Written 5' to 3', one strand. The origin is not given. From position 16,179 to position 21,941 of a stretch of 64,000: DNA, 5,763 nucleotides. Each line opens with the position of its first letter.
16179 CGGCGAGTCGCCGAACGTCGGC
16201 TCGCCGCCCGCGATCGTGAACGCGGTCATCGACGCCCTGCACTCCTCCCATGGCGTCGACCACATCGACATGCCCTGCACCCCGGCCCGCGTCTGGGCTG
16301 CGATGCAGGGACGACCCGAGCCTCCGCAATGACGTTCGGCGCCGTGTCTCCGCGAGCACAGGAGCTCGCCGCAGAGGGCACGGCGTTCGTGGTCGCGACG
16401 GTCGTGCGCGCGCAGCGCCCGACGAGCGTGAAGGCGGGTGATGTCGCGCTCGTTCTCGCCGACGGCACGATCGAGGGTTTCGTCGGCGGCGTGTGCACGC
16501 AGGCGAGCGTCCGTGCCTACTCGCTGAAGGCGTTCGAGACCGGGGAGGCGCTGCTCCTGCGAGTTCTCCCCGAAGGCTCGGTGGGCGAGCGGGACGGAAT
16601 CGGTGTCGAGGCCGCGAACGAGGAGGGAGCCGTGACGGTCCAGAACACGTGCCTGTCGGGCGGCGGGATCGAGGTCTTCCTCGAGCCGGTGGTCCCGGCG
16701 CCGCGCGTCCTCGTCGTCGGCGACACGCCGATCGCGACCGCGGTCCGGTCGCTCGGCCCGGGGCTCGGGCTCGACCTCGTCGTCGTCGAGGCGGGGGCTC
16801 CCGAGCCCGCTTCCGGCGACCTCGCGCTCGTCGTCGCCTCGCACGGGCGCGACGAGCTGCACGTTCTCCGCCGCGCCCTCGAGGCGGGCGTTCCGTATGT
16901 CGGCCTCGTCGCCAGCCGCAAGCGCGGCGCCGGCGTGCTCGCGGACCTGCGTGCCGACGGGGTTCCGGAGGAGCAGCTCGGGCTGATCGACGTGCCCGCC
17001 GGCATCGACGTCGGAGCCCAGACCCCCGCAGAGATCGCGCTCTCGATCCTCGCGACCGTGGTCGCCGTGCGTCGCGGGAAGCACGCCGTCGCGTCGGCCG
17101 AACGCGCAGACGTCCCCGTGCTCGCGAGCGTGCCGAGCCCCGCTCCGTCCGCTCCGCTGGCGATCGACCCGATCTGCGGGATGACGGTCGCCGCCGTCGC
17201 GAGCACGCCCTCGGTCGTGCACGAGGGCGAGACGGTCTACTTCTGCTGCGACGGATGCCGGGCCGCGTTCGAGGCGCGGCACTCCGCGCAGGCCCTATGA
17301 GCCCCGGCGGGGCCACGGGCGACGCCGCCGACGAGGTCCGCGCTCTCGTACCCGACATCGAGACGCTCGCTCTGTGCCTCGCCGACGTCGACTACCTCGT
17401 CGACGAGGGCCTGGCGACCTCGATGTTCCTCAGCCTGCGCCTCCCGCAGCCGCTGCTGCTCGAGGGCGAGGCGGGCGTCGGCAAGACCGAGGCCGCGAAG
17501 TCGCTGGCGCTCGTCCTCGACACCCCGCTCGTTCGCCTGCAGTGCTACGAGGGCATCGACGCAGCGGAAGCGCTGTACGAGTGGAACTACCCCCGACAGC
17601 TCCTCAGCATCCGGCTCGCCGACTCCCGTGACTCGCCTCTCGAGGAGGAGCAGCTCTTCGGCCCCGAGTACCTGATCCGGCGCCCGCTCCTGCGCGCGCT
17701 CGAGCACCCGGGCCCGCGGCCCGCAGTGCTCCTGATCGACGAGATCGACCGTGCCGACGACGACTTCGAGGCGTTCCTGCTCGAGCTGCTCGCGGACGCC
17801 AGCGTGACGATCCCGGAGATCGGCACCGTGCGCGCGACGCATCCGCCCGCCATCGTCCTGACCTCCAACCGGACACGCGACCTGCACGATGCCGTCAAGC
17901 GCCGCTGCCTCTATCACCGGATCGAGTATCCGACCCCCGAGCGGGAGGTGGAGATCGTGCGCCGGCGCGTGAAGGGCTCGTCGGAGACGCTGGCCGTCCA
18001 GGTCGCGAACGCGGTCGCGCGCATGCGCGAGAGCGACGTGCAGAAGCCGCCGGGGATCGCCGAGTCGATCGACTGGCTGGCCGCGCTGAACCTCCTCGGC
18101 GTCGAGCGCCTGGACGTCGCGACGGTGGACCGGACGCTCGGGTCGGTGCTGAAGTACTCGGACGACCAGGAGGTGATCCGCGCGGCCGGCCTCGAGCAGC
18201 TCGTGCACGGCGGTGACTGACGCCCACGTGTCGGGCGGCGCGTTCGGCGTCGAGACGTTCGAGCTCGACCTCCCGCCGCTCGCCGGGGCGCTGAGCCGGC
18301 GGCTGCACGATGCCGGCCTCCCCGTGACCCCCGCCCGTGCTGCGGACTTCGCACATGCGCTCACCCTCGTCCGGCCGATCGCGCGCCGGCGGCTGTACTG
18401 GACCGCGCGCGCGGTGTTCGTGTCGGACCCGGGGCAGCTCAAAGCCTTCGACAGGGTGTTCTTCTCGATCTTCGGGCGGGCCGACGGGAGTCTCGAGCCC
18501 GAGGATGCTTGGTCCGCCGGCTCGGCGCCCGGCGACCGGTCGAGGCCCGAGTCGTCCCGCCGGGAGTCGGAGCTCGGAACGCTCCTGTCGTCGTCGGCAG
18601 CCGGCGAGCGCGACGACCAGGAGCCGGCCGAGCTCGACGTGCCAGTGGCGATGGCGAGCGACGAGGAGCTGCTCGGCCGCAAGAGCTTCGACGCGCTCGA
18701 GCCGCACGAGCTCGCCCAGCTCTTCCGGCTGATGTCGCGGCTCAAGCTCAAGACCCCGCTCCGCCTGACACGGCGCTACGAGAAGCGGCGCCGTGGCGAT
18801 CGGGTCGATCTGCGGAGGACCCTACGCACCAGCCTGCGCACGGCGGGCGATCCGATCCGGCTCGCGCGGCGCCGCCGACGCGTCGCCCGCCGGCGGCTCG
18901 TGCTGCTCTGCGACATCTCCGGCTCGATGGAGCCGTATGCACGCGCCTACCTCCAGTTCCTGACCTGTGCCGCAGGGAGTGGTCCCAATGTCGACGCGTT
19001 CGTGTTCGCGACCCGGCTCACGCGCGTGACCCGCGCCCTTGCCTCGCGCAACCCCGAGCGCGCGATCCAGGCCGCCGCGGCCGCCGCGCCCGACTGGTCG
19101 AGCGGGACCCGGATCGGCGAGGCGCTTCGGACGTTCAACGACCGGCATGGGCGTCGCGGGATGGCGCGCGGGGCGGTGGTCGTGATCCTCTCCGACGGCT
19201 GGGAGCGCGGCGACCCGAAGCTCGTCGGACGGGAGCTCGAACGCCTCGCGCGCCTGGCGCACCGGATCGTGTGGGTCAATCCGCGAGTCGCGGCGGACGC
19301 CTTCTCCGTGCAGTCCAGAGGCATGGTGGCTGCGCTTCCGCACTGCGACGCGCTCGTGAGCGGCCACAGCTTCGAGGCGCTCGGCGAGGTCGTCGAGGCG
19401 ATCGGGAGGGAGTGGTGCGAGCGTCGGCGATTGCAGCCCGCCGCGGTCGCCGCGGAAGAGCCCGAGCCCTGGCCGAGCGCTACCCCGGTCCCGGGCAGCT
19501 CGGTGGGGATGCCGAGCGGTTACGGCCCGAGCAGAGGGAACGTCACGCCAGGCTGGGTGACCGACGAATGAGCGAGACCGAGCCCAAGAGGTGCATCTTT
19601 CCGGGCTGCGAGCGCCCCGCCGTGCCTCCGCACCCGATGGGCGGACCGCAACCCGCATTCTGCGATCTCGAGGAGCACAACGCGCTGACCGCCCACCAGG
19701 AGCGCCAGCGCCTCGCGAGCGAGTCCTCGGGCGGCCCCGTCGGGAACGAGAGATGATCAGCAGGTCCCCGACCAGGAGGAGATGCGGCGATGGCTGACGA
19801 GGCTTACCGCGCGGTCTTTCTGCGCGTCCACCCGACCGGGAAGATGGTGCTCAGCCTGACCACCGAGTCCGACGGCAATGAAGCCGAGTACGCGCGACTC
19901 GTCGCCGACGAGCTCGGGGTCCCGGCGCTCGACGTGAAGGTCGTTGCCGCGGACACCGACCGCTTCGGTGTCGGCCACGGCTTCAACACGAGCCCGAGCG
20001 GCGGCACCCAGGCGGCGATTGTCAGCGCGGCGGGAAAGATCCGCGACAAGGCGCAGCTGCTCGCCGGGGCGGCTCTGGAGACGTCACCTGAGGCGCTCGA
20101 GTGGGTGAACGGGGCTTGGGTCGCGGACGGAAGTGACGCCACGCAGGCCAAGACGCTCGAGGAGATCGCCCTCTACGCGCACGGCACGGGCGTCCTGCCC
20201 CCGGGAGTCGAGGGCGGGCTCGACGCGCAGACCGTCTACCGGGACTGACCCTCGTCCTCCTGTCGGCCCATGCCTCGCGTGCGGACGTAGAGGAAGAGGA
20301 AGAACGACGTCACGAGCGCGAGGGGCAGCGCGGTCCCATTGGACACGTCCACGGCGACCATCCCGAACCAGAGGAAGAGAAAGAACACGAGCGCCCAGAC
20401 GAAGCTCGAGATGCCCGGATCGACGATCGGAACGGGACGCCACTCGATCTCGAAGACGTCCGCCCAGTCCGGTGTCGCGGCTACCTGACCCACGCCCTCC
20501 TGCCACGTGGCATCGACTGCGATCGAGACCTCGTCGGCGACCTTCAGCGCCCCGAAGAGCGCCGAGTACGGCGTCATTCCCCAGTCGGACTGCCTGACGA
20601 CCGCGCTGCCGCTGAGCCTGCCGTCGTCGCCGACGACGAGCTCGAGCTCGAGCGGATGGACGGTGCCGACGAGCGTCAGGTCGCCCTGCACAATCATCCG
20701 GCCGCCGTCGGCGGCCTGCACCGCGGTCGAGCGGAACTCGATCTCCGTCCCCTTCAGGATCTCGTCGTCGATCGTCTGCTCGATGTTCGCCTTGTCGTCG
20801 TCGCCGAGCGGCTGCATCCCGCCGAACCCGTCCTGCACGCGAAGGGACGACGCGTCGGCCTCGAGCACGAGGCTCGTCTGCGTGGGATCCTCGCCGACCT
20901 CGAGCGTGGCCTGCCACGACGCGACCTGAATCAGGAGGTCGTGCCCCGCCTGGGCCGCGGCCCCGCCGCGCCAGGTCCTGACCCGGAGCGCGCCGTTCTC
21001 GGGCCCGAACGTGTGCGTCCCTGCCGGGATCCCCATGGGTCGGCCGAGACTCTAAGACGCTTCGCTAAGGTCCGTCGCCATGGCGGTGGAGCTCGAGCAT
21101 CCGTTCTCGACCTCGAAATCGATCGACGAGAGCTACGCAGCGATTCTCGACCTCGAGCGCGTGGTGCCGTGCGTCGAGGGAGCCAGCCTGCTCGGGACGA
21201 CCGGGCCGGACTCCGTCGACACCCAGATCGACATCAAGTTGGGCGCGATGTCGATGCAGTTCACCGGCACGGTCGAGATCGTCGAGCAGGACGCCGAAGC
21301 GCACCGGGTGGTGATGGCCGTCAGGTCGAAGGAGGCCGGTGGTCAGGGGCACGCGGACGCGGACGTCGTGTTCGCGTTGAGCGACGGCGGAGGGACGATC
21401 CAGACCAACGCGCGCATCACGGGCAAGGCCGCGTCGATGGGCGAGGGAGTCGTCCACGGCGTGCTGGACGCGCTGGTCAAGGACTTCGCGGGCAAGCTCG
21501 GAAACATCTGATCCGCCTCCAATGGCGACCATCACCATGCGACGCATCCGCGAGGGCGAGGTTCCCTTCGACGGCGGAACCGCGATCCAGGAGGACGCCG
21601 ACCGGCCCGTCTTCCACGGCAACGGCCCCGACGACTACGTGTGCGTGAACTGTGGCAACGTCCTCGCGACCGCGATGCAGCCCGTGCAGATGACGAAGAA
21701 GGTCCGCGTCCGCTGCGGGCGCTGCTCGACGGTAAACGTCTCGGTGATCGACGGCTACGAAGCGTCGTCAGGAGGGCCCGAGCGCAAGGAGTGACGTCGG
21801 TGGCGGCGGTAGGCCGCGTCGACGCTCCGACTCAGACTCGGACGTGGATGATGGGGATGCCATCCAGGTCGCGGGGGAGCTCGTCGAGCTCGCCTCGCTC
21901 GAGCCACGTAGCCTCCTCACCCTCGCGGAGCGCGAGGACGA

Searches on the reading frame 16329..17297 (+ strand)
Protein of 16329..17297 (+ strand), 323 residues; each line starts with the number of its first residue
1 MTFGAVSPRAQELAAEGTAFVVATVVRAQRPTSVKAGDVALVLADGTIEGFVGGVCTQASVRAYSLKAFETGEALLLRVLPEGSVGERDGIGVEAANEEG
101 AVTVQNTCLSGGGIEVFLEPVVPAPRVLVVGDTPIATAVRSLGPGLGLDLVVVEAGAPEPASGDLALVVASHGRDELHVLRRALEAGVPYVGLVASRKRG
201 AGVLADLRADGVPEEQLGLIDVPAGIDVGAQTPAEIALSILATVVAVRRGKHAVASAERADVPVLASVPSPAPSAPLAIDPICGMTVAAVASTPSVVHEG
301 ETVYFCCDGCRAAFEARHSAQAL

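Call 28: search_protein_families(library=pfam, proteins=[window:16329-17297:+], max_evalue=0.01)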
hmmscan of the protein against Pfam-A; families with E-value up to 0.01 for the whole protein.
window:16329-17297:+ (323 aa): 4 families
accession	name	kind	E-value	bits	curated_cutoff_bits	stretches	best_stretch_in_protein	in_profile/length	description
PF13478.12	XdhC_C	-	2e-21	77.3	29.7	1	127-243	1-124/125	XdhC Rossmann domain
PF02625.21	XdhC_CoxI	-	1.2e-13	51.2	24.3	1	14-78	2-66/68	XdhC and CoxI family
PF04945.19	YHS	-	3.8e-05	24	30.3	1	279-316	2-38/47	YHS domain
PF24273.1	TRASH_HVO_1752_C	-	0.00053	20.5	27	1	283-318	7-40/47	HVO_1752, C-terminal TRASH domain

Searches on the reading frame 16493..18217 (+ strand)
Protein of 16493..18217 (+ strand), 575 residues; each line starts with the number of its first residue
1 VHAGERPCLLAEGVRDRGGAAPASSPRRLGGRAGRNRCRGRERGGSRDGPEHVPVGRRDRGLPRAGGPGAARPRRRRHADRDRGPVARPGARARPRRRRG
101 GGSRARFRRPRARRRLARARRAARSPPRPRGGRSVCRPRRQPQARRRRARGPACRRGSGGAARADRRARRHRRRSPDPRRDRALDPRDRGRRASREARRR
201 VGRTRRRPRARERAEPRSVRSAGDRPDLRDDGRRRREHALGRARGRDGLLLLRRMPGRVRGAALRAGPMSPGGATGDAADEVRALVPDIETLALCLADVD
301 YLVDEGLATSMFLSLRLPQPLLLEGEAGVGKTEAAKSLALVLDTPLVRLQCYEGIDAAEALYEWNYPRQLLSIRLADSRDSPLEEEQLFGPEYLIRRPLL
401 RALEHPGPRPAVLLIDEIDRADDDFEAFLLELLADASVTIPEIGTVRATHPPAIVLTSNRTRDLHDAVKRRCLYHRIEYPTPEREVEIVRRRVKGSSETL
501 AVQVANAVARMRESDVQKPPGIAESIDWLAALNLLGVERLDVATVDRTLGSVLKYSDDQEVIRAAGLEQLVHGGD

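Call 14: search_protein_families(library=pfam, proteins=[window:16493-18217:+], max_evalue=0.001)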
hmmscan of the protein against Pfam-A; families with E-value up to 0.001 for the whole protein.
window:16493-18217:+ (575 aa): 6 families
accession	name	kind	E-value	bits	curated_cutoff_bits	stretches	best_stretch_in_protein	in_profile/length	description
PF07728.20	AAA_5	-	2.2e-10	41.1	22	1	320-471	1-138/139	AAA domain (dynein-related subfamily)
PF00004.35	AAA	-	2.6e-06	28.4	21.2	1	321-472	1-123/131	ATPase family associated with various cellular activities (AAA)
PF13191.12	AAA_16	-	1.3e-05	26.2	32.6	1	318-436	24-159/167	AAA ATPase domain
PF07726.17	AAA_3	-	1.4e-05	25.4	27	0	321-351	2-32/131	ATPase family associated with various cellular activities (AAA)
PF13401.12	AAA_22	-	5.1e-05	24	27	1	319-435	6-113/130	AAA domain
PF07724.20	AAA_2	-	5.1e-05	23.8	27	0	410-463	76-128/166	AAA domain (Cdc48 subfamily)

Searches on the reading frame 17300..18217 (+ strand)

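Call 14: search_protein_families(library=pfam, proteins=[window:17300-18217:+], max_evalue=0.001)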
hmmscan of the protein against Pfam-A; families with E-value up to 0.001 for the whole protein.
window:17300-18217:+ (306 aa): 6 families
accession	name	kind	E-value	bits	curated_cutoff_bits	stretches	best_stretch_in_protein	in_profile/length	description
PF07728.20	AAA_5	-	3.9e-11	43.5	22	1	51-202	1-138/139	AAA domain (dynein-related subfamily)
PF00004.35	AAA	-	4.9e-07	30.7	21.2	1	52-203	1-123/131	ATPase family associated with various cellular activities (AAA)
PF13191.12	AAA_16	-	1.5e-06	29.2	32.6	1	49-167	24-159/167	AAA ATPase domain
PF07726.17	AAA_3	-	2.5e-06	27.8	27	0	52-82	2-32/131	ATPase family associated with various cellular activities (AAA)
PF07724.20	AAA_2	-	8.8e-06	26.3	27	0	141-195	76-129/166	AAA domain (Cdc48 subfamily)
PF13401.12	AAA_22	-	9.4e-06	26.4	27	1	50-167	6-114/130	AAA domain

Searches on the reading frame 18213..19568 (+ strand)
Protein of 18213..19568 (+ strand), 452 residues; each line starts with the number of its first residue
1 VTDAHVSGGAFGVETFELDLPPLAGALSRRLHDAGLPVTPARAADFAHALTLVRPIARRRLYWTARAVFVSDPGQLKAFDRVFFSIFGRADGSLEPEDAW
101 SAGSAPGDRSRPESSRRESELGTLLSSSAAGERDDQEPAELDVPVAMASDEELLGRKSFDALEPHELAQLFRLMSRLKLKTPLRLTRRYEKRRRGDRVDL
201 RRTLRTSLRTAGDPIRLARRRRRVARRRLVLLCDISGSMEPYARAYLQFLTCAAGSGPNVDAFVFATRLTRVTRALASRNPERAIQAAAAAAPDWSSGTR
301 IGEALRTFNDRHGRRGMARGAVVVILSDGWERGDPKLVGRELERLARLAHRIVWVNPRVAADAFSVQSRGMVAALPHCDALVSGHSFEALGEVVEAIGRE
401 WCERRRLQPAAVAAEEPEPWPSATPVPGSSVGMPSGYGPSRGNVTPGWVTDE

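Call 14: search_protein_families(library=pfam, proteins=[window:18213-19568:+], max_evalue=0.001)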
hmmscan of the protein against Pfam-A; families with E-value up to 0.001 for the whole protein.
window:18213-19568:+ (452 aa): 2 families
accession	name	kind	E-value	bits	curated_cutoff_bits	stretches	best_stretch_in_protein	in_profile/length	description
PF05762.20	VWA_CoxE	-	5.5e-60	203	26.4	1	181-388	10-220/222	VWA domain containing CoxE-like protein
PF13519.12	VWA_2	-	4.1e-05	24.6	27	1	229-329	1-106/107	von Willebrand factor type A domain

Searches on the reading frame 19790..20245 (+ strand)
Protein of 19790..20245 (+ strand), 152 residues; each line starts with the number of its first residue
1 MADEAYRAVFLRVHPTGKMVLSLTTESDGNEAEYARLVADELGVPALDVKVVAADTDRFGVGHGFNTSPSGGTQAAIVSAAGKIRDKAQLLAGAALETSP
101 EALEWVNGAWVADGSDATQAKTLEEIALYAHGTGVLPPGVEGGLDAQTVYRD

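Call 28: search_protein_families(library=pfam, proteins=[window:19790-20245:+], max_evalue=0.01)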
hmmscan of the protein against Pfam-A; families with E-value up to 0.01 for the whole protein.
window:19790-20245:+ (152 aa): 1 family
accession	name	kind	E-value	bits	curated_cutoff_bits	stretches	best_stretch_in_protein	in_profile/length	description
PF20256.3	MoCoBD_2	-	1.7e-14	54.4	27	1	8-150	49-183/283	Molybdopterin cofactor-binding domain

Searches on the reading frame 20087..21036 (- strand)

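Call 28: search_protein_families(library=pfam, proteins=[window:20239-21036:-, window:20087-20917:-], max_evalue=0.01)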
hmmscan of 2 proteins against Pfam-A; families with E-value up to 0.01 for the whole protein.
window:20239-21036:- (266 aa): 1 family
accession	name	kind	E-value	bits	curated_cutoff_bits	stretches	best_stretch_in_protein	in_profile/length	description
PF04264.18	YceI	-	2.1e-10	41.6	23.7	1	38-177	26-149/150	YceI-like domain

window:20087-20917:- (277 aa): 0 families

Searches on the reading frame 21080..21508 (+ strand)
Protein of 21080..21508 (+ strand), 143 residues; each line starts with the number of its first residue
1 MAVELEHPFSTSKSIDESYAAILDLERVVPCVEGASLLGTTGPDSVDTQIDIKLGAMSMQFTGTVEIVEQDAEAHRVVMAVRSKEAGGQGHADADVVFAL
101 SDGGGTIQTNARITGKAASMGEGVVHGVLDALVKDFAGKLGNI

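Call 34: search_protein_families(library=pfam, proteins=[window:21080-21508:+], max_evalue=0.1)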
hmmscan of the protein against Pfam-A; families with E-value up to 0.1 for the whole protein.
window:21080-21508:+ (143 aa): 1 family
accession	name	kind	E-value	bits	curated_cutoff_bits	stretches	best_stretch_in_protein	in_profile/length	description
PF06240.19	COXG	-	9.1e-11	42.1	22.2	1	9-137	3-132/140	Carbon monoxide dehydrogenase subunit G (CoxG)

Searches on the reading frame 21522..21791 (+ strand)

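Call 34: search_protein_families(library=pfam, proteins=[window:21522-21791:+], max_evalue=0.1)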
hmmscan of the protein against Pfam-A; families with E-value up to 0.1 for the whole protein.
window:21522-21791:+ (90 aa): 4 families
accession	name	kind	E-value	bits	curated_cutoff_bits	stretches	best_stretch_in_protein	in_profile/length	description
PF11331.13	Zn_ribbon_12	-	2.5e-05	24.4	27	1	40-71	8-40/45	EDR4 zinc-ribbon domain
PF24868.1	YABBY_N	-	0.0014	18.6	28.6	1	41-71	11-41/60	YABBY, N-terminal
PF09723.15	Zn_ribbon_8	-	0.019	15.4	34.4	1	38-72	5-36/41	Zinc ribbon domain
PF18547.6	HalOD2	-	0.046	14.1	27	0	36-52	29-45/52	Halobacterial output domain 2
